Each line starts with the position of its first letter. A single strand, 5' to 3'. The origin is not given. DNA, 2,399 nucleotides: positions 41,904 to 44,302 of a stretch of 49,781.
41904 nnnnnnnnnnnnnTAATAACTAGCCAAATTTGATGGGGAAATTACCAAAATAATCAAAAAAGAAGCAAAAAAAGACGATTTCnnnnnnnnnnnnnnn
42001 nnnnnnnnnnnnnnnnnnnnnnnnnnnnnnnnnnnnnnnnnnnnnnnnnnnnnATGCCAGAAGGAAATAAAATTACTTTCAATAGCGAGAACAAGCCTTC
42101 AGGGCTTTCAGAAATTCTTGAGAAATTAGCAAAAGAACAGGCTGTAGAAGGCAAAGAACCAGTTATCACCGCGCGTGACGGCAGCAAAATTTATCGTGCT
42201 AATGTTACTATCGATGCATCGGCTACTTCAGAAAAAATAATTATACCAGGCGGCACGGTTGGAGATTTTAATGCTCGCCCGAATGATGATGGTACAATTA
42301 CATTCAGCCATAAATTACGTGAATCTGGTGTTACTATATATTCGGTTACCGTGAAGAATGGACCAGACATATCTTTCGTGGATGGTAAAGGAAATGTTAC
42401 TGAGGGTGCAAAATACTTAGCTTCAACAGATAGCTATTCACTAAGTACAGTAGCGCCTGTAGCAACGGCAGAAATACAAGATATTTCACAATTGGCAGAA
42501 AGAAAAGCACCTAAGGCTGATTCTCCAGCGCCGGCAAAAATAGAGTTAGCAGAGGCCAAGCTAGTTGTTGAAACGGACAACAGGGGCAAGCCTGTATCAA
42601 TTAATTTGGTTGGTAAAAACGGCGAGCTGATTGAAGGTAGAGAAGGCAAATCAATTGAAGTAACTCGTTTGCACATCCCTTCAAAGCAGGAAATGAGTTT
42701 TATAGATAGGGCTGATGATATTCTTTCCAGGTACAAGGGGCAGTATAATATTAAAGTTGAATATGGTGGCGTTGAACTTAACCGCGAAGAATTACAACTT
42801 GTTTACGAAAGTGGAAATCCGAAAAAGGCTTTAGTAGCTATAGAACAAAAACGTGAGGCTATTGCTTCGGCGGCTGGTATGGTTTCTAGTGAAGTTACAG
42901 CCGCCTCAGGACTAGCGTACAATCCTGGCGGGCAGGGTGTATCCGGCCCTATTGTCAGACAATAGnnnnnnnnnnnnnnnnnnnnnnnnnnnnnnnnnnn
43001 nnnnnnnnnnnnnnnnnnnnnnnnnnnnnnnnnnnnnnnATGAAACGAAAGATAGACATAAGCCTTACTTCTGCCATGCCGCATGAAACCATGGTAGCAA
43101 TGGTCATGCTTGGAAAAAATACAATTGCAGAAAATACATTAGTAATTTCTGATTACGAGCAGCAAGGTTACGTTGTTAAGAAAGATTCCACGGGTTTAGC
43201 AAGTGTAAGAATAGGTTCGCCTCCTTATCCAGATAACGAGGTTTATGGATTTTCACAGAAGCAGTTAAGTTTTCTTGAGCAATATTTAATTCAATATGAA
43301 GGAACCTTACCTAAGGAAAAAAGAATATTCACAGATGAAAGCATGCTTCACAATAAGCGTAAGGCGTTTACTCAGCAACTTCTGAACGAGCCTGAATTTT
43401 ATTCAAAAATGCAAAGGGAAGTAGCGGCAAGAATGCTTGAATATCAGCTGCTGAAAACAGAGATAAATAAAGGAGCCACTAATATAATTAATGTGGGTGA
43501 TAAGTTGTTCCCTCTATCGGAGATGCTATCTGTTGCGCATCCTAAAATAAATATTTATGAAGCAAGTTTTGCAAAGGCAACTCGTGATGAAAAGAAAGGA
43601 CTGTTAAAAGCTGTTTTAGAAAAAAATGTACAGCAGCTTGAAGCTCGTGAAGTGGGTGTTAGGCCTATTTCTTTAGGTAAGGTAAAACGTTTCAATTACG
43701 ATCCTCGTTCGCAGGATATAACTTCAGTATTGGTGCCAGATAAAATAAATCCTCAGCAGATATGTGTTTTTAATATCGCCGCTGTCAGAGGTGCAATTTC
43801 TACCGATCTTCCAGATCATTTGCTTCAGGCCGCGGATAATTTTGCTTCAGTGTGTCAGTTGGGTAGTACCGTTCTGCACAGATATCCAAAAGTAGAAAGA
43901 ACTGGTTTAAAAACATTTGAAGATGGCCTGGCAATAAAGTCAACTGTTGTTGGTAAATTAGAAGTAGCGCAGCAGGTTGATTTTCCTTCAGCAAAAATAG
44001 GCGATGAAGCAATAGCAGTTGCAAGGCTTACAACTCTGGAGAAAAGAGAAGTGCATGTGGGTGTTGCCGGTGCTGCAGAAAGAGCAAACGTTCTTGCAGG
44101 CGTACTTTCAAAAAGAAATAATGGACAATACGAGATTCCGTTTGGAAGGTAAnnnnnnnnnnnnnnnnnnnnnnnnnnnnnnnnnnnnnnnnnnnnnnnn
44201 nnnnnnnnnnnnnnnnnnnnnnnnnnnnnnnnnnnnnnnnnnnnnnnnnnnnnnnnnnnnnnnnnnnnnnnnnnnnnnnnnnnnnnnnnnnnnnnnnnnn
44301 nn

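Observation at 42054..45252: Three-gene AT-rich orphan cluster wedged between secA and lipB, with two full-length paralogs flanking an unrelated orphan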

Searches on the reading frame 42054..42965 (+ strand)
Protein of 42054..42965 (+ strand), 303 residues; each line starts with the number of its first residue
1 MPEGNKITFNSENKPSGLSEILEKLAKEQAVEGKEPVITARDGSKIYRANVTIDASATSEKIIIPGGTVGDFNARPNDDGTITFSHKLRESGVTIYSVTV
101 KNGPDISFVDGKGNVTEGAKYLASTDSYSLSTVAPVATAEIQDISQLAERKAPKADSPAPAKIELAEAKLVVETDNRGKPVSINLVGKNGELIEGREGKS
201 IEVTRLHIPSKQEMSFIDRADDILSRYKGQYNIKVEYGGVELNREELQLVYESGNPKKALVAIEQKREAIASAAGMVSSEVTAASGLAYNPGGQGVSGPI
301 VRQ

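Call 3: search_protein_families(library=pfam, proteins=[window:42054-42965:+], max_evalue=1)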
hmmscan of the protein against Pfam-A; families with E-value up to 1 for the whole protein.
window:42054-42965:+ (303 aa): 1 family
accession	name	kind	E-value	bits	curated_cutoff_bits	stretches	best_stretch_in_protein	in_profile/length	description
PF20579.4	LapA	-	0.11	13.3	27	1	77-128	14-64/99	LapA domain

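Call 10: find_homologous_proteins(query=window:42054-42965:+, max_evalue=0.01)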
Query window:42054-42965:+ (303 aa): 1 proteins with E <= 0.01 among 3259 candidates.
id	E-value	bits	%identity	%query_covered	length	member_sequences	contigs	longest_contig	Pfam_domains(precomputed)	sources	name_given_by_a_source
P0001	7.0e-188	641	100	100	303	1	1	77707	-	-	-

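Call 13: find_encoding_contigs(protein=P0001, flank=10000, max_places=3)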
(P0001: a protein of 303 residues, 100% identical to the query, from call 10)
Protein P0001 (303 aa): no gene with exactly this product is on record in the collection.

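Call 14: search_protein_families(library=ncbifam, proteins=[window:42054-42965:+], max_evalue=1)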
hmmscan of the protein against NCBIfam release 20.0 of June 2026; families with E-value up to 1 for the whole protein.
window:42054-42965:+ (303 aa): 0 families

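Call 35: search_protein_families(library=phrogs, proteins=[window:42054-42965:+], max_evalue=0.1)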
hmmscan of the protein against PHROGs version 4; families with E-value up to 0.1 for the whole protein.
window:42054-42965:+ (303 aa): 1 family
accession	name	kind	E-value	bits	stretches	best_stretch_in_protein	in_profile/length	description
phrog_21828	-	unknown function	0.014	16.1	1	183-282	102-194/225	-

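Call 36: search_protein_families(library=padloc, proteins=[window:42054-42965:+], max_evalue=0.1)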
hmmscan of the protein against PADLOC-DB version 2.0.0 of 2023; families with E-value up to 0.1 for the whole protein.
window:42054-42965:+ (303 aa): 0 families
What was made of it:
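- On Polymorphic toxin system: There are no Pfam or PADLOC hits (calls 3, 36).
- Checked: No domain was found in Pfam, NCBIfam, PHROGs or PADLOC (calls 3, 14, 35, 36).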

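Call 72: search_solved_structures(query=window:42054-42965:+, max_evalue=10)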
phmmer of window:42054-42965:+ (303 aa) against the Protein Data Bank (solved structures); distinct sequences matched with E-value up to 10: 3.
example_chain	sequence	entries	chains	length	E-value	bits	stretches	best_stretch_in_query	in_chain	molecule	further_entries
7p0e_A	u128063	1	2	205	0.37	13.6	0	60-105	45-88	Isoform 2 of Filamin-C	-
7ouv_A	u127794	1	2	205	0.52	13.2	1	59-105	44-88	Isoform 2 of Filamin-C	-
7ouu_A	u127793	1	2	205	0.73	12.7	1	59-105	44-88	Isoform 2 of Filamin-C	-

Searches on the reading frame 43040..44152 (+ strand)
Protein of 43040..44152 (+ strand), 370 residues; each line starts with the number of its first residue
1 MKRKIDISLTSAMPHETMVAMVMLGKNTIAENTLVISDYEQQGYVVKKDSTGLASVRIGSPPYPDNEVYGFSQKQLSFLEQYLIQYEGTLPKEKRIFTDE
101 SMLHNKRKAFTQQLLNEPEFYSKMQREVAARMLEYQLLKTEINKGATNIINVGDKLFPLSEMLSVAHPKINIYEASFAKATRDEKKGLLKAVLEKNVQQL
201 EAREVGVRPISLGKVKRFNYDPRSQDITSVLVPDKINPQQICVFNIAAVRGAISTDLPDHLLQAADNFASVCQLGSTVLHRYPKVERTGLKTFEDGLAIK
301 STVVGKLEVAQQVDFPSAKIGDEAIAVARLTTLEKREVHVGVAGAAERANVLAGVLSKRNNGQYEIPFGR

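Call 3: search_protein_families(library=pfam, proteins=[window:43040-44152:+], max_evalue=1)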
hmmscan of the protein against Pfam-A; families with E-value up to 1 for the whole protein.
window:43040-44152:+ (370 aa): 0 families

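Call 11: find_homologous_proteins(query=window:43040-44152:+, max_evalue=0.01)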
Query window:43040-44152:+ (370 aa): 1 proteins with E <= 0.01 among 7519 candidates.
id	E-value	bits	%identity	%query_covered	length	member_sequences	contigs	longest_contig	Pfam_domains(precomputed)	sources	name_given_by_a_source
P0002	4.0e-238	807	100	100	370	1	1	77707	-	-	-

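Call 14: search_protein_families(library=ncbifam, proteins=[window:43040-44152:+], max_evalue=1)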
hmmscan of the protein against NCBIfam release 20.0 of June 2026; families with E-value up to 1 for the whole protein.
window:43040-44152:+ (370 aa): 1 family
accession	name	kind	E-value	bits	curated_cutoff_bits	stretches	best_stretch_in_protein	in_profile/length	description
TIGR01127.1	ilvA_1Cterm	equivalog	0.0021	17.1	378.75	1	284-358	198-272/380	threonine ammonia-lyase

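Call 32: predict_structure(protein=window:43040-44152:+)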
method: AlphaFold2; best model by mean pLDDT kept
length: 370 residues; sequences in the alignment: 1
mean_pLDDT: 35.8   pTM: 0.22
mean pLDDT of the five models: 35.8, 32.1, 31.3, 29.1, 27.8
residues with pLDDT >= 90: 0; 70-90: 0; 50-70: 14; < 50: 356
segments of 3 or more residues with pLDDT < 50: 1-99, 113-133, 138-370
pLDDT, mean of each block of 10 residues (from residue 1): 30 34 33 35 37 36 35 40 43 44 52 46 41 48 44 43 34 38 42 39 28 27 29 30 31 35 37 31 29 30 26 30 32 33 32 35 35
secondary structure, 60 per line:
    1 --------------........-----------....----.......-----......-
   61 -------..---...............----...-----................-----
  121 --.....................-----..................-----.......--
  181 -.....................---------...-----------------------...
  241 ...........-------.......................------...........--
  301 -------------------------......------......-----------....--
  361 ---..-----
elements in order: H15-22 E34-37 E42-48 E54-59 H73-87 H100-115 H123-143 H149-166 H172-178 H182-202 H238-251 H259-281 H288-298 E326-331 E338-343 E355-358
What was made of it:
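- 43040..44152 (+): Middle orphan (MID), 370 aa, unrelated to P2 and P3, with no homolog found anywhere. The single-sequence AlphaFold2 model is unusable (pLDDT 36, call 32).
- They have no homologs, and the middle protein has a poor single-sequence structure prediction (call 32).
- Tried and rejected: The single-sequence AlphaFold2 model of the middle protein was unusable (pLDDT 36, call 32).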

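Call 35: search_protein_families(library=phrogs, proteins=[window:43040-44152:+], max_evalue=0.1)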
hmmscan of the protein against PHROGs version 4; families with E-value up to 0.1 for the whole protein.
window:43040-44152:+ (370 aa): 0 families

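Call 36: search_protein_families(library=padloc, proteins=[window:43040-44152:+], max_evalue=0.1)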
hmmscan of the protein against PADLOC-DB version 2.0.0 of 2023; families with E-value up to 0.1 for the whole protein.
window:43040-44152:+ (370 aa): 2 families
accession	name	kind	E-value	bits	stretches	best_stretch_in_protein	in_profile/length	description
PDLC03564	REase_II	-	0.0027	15.1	1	245-343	76-173/267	Type II restriction enzyme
PDLC01144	Cas8b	-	0.011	13.1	1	103-202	236-331/383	"Cas8b, new large subunit family"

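Call 70: search_solved_structures(query=window:43040-44152:+, max_evalue=10)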
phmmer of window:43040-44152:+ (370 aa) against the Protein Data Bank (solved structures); distinct sequences matched with E-value up to 10: 0.
